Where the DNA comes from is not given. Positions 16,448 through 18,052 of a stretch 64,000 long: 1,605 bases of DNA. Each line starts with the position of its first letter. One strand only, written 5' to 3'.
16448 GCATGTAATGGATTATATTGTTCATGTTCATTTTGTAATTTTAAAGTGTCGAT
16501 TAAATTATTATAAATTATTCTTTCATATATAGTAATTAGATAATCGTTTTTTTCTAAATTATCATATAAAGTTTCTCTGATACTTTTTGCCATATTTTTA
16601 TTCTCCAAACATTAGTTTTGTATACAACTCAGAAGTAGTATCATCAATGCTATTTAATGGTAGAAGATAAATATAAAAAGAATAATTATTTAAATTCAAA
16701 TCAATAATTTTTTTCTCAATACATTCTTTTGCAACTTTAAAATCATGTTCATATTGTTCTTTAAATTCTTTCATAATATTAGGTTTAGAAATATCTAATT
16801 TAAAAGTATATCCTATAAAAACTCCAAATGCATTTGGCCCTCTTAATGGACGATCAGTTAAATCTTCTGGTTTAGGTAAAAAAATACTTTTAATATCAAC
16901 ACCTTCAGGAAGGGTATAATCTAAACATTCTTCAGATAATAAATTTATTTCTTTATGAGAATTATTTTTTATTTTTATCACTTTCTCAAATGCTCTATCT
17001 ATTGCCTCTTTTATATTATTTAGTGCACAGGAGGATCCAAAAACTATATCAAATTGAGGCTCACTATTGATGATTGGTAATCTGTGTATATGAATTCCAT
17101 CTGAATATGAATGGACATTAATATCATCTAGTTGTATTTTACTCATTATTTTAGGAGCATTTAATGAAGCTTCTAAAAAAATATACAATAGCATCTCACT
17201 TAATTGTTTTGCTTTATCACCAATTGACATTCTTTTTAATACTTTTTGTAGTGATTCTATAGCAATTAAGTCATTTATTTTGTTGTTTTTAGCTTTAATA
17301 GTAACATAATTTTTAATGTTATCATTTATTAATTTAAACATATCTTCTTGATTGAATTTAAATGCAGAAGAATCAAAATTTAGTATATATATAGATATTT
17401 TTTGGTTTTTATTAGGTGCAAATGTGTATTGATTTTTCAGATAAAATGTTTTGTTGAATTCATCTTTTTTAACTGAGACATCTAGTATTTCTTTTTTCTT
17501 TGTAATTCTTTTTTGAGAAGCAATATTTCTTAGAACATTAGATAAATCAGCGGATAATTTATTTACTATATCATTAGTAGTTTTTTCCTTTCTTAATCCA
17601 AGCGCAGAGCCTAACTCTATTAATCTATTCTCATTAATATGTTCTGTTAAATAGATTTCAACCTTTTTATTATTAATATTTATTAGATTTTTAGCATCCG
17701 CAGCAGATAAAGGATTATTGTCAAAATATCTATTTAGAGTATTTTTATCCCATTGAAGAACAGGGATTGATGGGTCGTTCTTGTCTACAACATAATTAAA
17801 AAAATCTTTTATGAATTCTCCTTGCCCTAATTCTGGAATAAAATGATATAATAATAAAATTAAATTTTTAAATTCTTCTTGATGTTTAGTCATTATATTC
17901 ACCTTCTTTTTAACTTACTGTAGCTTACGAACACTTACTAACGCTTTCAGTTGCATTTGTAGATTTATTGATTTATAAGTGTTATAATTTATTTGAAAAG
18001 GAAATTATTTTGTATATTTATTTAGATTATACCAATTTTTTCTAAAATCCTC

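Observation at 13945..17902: Two-gene helicase operon resembling a Hachiman-type anti-phage system, inserted between housekeeping blocks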

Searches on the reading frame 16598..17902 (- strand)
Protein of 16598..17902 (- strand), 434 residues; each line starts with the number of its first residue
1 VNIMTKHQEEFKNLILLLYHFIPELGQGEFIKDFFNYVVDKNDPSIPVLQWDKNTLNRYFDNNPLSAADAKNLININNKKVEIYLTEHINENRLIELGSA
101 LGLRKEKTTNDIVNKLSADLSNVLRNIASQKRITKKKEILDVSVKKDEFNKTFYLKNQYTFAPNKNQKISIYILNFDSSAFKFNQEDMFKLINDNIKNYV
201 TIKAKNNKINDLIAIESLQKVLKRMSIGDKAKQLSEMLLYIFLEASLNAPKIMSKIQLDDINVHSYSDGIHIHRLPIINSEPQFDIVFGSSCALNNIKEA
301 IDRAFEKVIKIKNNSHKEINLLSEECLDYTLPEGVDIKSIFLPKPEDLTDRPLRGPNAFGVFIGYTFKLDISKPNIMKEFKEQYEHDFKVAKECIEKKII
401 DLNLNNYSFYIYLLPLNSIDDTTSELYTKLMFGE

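Call 3: search_protein_families(library=pfam, proteins=[window:16598-17902:-], max_evalue=1)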
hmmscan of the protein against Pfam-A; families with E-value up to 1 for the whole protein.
window:16598-17902:- (434 aa): 1 family
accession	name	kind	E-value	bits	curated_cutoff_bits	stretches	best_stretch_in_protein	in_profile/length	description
PF08878.16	HamA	-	1.3e-24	87.7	25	1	187-416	2-230/230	HamA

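Call 4: search_protein_families(library=padloc, proteins=[window:16598-17902:-], max_evalue=1)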
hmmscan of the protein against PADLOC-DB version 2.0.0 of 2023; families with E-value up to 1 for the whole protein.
window:16598-17902:- (434 aa): 9 families
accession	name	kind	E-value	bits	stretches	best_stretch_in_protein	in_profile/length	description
PDLC00162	HamA1|HamA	-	1.3e-49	167.5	1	139-432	4-305/310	DUF1837 domain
PDLC00164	HamA1|HamA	-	2.5e-47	159.9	1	140-431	189-485/490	DUF1837 domain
PDLC00156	HamA1|HamA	-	1.4e-35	121.4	1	146-430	8-296/298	DUF1837 domain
PDLC00151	HamA1|HamA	-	2e-25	87.8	1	10-430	5-433/436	DUF1837 domain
PDLC00168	HamA1|HamA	-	5.7e-20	69.9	1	162-425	33-305/312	DUF1837 domain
PDLC00196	HamA2|HamA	-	9.9e-15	52.8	1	142-426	13-307/315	DUF1837 domain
PDLC00163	HamA1|HamA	-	3.8e-14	50.8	1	142-430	13-311/314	DUF1837 domain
PDLC00165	HamA1|HamA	-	1.2e-11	42.5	1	201-427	74-300/308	DUF1837 domain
PDLC00152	HamA1|HamA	-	8.1e-09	33.2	1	156-428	21-293/299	DUF1837 domain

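Call 5: search_protein_families(library=ncbifam, proteins=[window:16598-17902:-], max_evalue=1)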
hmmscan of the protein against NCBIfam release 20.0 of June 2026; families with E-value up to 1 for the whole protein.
window:16598-17902:- (434 aa): 0 families

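Call 7: search_solved_structures(query=window:16598-17902:-, max_evalue=1, show_alignments=2)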
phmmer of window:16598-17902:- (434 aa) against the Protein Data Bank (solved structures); distinct sequences matched with E-value up to 1: 0.

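Call 18: find_homologous_proteins(query=window:16598-17902:-, max_evalue=0.001)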
Query window:16598-17902:- (434 aa): 21 proteins with E <= 0.001 among 8000 candidates.
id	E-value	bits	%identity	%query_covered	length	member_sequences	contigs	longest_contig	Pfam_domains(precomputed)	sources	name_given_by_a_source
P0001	6.0e-278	939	100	99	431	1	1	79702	PF08878.17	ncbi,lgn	-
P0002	6.3e-243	824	88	99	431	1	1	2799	PF08878.17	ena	-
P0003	6.6e-203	692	73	99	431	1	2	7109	PF08878.17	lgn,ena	-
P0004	8.9e-196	669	71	99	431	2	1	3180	PF08878.17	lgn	-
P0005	5.7e-193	659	71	99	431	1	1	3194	PF08878.17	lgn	-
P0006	6.7e-152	524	59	100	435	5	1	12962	PF08878.17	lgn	-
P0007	1.4e-133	464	55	99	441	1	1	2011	PF08878.17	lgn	-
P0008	3.8e-31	126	31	71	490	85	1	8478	PF08878.17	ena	-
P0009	2.1e-30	124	33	68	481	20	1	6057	PF08878.17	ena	-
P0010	4.1e-30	123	32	61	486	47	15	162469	PF08878.17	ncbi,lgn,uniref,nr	ncbi:HamA C-terminal domain-containing protein [Listeria innocua]|uniref:HamA C-terminal domain-cont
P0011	1.6e-28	118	32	61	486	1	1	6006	PF08878.17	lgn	-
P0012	3.8e-28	117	32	61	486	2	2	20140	PF08878.17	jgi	-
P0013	6.9e-27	112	31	67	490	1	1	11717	PF08878.17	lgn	-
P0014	1.6e-26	111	31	65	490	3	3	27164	PF08878.17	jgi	-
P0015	1.1e-23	102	27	68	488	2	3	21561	PF08878.17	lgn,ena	-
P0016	1.0e-22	99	32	59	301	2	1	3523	PF08878.17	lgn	-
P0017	3.3e-22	97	34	48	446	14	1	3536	PF08878.17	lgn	-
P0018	8.5e-22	96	34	59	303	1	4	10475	PF08878.17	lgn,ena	-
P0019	3.0e-21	94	32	54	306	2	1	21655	PF08878.17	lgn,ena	-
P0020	3.5e-19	87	31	59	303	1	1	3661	PF08878.17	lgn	-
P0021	3.5e-15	74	27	63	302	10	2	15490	PF08878.17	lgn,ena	-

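Call 20: search_solved_structures(query=A1, max_evalue=1, show_alignments=4)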
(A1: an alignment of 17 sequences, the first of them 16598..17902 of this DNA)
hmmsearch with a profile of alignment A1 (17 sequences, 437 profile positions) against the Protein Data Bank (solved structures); distinct sequences matched with E-value up to 1: 2.
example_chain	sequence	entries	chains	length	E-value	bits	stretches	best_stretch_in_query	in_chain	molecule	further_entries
9wh1_A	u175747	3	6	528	3.6e-25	91.9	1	138-434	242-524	Anti-bacteriophage protein A/HamA C-terminal domain-containing protein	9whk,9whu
3ezs_A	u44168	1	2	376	0.042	15.9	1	352-431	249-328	aminotransferase AspB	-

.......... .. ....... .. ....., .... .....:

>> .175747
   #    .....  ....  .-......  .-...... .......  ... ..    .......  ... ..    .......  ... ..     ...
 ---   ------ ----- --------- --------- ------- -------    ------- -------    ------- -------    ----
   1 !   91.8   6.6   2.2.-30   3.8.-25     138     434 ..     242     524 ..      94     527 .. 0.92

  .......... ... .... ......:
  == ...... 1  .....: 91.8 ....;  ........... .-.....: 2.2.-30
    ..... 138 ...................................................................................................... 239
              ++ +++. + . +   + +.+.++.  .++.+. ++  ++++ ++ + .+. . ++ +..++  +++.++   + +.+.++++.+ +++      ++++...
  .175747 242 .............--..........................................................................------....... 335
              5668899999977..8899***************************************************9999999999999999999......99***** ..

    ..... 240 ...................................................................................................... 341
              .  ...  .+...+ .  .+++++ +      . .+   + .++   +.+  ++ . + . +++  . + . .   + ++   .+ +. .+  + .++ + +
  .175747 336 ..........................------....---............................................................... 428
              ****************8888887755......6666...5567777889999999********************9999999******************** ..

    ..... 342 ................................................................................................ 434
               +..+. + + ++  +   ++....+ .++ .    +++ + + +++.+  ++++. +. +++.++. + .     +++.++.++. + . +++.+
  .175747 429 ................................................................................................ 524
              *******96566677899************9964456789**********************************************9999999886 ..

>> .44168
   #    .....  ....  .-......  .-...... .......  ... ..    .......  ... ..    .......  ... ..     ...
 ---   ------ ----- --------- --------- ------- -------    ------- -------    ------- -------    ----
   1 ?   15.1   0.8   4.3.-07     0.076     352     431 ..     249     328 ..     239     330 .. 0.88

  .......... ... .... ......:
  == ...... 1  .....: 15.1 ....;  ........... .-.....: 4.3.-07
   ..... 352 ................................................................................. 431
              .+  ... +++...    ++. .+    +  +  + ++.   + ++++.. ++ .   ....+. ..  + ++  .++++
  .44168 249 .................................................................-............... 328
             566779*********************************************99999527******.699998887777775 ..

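Call 30: find_encoding_contigs(protein=P0001, flank=10000, max_places=4)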
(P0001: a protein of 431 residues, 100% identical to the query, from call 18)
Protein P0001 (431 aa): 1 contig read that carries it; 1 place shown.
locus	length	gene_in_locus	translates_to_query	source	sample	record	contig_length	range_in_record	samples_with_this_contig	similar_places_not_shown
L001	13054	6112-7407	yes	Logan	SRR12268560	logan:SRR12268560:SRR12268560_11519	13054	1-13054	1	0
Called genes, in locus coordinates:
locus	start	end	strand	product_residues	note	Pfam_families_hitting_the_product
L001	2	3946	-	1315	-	?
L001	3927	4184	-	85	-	-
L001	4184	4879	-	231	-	-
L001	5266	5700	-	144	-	-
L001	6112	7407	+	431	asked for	PF08878:HamA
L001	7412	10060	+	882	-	PF00270:DEAD, PF04851:ResIII (weak), PF00271:Helicase_C (faint)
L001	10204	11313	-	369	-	PF12698:ABC2_membrane_3, PF01061:ABC2_membrane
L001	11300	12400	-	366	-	PF12698:ABC2_membrane_3, PF01061:ABC2_membrane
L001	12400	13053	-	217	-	?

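Call 34: predict_structure(alignment_id=A1)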
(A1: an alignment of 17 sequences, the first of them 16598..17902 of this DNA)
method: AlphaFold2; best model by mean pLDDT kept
length: 434 residues; sequences in the alignment: 17
mean_pLDDT: 74.8   pTM: 0.66
mean pLDDT of the five models: 74.8, 74.2, 73.5, 73.5, 71.4
residues with pLDDT >= 90: 67; 70-90: 223; 50-70: 107; < 50: 37
segments of 3 or more residues with pLDDT < 50: 44-62, 178-182, 206-213
pLDDT, mean of each block of 10 residues (from residue 1): 69 84 68 69 47 44 58 75 87 88 81 90 81 62 77 78 72 65 58 65 52 54 57 77 85 67 73 84 88 92 95 79 71 78 70 80 87 81 90 94 91 85 74 62
secondary structure, 60 per line:
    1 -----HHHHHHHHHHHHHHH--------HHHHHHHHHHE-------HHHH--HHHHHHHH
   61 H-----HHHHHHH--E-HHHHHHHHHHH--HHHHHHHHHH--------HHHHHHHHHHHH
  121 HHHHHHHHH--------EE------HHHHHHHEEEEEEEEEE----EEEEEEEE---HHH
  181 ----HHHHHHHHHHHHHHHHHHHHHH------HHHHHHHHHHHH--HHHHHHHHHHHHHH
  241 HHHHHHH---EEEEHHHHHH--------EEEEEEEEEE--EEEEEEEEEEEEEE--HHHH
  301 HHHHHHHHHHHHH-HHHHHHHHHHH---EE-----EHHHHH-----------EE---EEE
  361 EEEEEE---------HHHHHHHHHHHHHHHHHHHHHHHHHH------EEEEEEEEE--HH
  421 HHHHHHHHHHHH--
elements in order: H6-20 H29-38 H47-50 H53-61 H67-73 H78-88 H91-100 H109-129 H146-152 E153-162 E167-174 H185-206 H213-224 H227-247 E251-254 H255-260 E269-278 E281-294 H297-313 H315-325 H337-341 E358-366 H376-401 E408-416 H419-432

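Call 39: fold_search(model_id=the predicted structure, library=pdb)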
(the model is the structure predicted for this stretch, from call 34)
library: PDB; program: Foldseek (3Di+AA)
matches with E <= 10: 169; with E <= 0.001: 1
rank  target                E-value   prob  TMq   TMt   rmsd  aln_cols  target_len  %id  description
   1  8zue_A                2.8e-05  1.00  0.33  0.28  18.5       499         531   13  cryo-electron microscopy (cryo-EM) structure of the Hachiman defense system from Escherichia coli (released 2025-03-26)
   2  5lnc_B                1.7e-02  0.20  0.13  0.15  21.9       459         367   10  Structure of SPX domain of the yeast inorganic polyphophate polymerase Vtc4 crystallized by carrier-driven crystalliza (released 2016-11-09)
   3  5lnc_A                8.5e-02  0.09  0.12  0.14  22.8       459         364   11  Structure of SPX domain of the yeast inorganic polyphophate polymerase Vtc4 crystallized by carrier-driven crystalliza (released 2016-11-09)
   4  9m1o_R                3.0e-01  0.07  0.11  0.14  21.6       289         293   10  Cryo-EM structures of NPFFR2 complex with neuropeptide FF (released 2025-07-23)
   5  9kvy_B                4.7e-01  0.08  0.10  0.13  14.0       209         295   10  Cryo-EM structure of SLC30A10, determined in asymmetric conformations-one subunit in an inward-facing Mn2+-bound and t (released 2025-10-15)
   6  8q3b_E                6.5e-01  0.11  0.14  0.22  10.5       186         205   11  The closed state of the ASFV apo-RNA polymerase (released 2024-02-14)
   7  5iit_C                7.2e-01  0.03  0.10  0.12  26.8       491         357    8  Structure of SPX domain of the yeast inorganic polyphophate polymerase Vtc4 crystallized by carrier-driven crystalliza (released 2016-04-27)
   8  4yjl_C                7.6e-01  0.04  0.10  0.12  22.2       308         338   12  Crystal structure of APC-ARM in complexed with Amer1-A2 (released 2016-03-09)
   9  8f6h_B                9.3e-01  0.04  0.11  0.15  16.4       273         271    7  Cryo-EM structure of a Zinc-loaded asymmetrical TMD D70A mutant of the YiiP-Fab complex (released 2023-02-08)
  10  7f6l_A                9.8e-01  0.06  0.09  0.13  13.8       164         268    8  Crystal structure of human MUS81-EME2 complex (released 2022-03-02)
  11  5iit_A                9.8e-01  0.02  0.10  0.12  26.7       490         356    8  Structure of SPX domain of the yeast inorganic polyphophate polymerase Vtc4 crystallized by carrier-driven crystalliza (released 2016-04-27)
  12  8had_B                1.0e+00  0.06  0.12  0.15  20.8       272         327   13  A novel dimer configuration of a diatom Get3 forming a tetrameric complex with its tail-anchored membrane cargo (released 2024-05-15)
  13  2eb0_B                1.0e+00  0.04  0.08  0.11  19.9       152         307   18  Crystal structure of Methanococcus jannaschii putative family II inorganic pyrophosphatase (released 2007-08-07)
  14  1wte_MODEL_1_A        1.2e+00  0.07  0.14  0.20  17.0       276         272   10  Crystal structure of type II restrcition endonuclease, EcoO109I complexed with cognate DNA (released 2004-12-14)
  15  4yjl_B                1.3e+00  0.04  0.08  0.10  22.4       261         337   12  Crystal structure of APC-ARM in complexed with Amer1-A2 (released 2016-03-09)
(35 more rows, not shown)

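Call 40: find_encoding_contigs(protein=P0006, flank=8000, max_places=3)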
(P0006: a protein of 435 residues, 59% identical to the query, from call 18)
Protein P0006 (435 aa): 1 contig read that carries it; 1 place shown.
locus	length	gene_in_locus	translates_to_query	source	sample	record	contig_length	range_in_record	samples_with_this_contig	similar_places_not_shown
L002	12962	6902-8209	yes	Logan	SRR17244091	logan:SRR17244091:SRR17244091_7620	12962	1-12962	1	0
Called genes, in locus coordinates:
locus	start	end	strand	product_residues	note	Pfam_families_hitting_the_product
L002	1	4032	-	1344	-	?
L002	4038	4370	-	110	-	PF09682:Phage_holin_6_1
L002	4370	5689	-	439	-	-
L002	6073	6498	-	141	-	PF08281:Sigma70_r4_2 (weak)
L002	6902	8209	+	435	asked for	PF08878:HamA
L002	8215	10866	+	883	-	PF04851:ResIII (weak), PF00270:DEAD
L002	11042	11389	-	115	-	-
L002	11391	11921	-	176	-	-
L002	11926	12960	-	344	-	?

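Call 41: find_encoding_contigs(protein=P0003, flank=8000, max_places=3)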
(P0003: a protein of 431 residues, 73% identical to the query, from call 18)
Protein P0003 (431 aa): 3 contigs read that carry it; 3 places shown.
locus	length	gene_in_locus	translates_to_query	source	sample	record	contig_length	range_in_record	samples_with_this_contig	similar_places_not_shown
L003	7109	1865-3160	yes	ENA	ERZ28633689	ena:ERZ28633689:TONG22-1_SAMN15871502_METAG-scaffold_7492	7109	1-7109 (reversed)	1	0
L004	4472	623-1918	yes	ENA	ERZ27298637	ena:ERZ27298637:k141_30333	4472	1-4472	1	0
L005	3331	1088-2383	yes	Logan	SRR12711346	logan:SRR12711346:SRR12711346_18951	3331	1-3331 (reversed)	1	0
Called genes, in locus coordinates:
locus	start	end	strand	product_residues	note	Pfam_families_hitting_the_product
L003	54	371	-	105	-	-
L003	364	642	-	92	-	-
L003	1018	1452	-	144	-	PF08281:Sigma70_r4_2 (weak)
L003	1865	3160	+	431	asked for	PF08878:HamA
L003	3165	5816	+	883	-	PF04851:ResIII (weak), PF00270:DEAD, PF00271:Helicase_C (faint)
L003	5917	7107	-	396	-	?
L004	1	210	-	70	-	?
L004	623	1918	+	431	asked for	PF08878:HamA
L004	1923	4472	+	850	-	?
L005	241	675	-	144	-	PF08281:Sigma70_r4_2 (weak)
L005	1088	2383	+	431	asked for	PF08878:HamA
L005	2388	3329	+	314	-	?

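Call 42: find_encoding_contigs(protein=P0010, flank=8000, max_places=3)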
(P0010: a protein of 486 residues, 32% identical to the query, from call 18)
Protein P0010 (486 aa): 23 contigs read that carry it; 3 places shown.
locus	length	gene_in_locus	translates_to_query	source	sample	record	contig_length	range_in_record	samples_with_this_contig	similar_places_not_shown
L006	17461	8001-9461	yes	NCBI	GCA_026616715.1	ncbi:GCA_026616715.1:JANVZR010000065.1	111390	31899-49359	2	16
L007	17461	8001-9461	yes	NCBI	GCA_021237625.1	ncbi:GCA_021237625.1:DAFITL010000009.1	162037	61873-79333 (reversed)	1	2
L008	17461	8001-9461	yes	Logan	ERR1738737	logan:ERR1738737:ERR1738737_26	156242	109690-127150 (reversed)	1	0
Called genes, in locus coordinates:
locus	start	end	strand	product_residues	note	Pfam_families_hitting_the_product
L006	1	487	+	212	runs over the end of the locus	PF01381:HTH_3 (weak), PF15943:YdaS_toxin (weak)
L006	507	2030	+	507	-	PF12161:HsdM_N, PF02384:N6_Mtase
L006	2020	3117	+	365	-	PF01420:Methylase_S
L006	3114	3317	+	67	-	-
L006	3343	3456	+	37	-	-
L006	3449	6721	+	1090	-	PF04313:HSDR_N, PF04851:ResIII, PF18766:SWI2_SNF2, PF22679:T1R_D3-like, PF11867:T1RH-like_C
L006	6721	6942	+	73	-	PF02229:PC4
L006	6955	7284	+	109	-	-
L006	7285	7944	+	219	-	PF18755:RAMA (faint)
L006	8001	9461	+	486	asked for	PF08878:HamA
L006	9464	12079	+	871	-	PF00270:DEAD, PF04851:ResIII (weak), PF00271:Helicase_C (faint)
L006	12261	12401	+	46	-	-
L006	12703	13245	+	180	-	-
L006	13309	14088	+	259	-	PF02498:Bro-N, PF03374:ANT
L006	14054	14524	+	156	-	PF24963:DUF7768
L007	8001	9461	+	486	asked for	PF08878:HamA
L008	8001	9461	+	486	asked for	PF08878:HamA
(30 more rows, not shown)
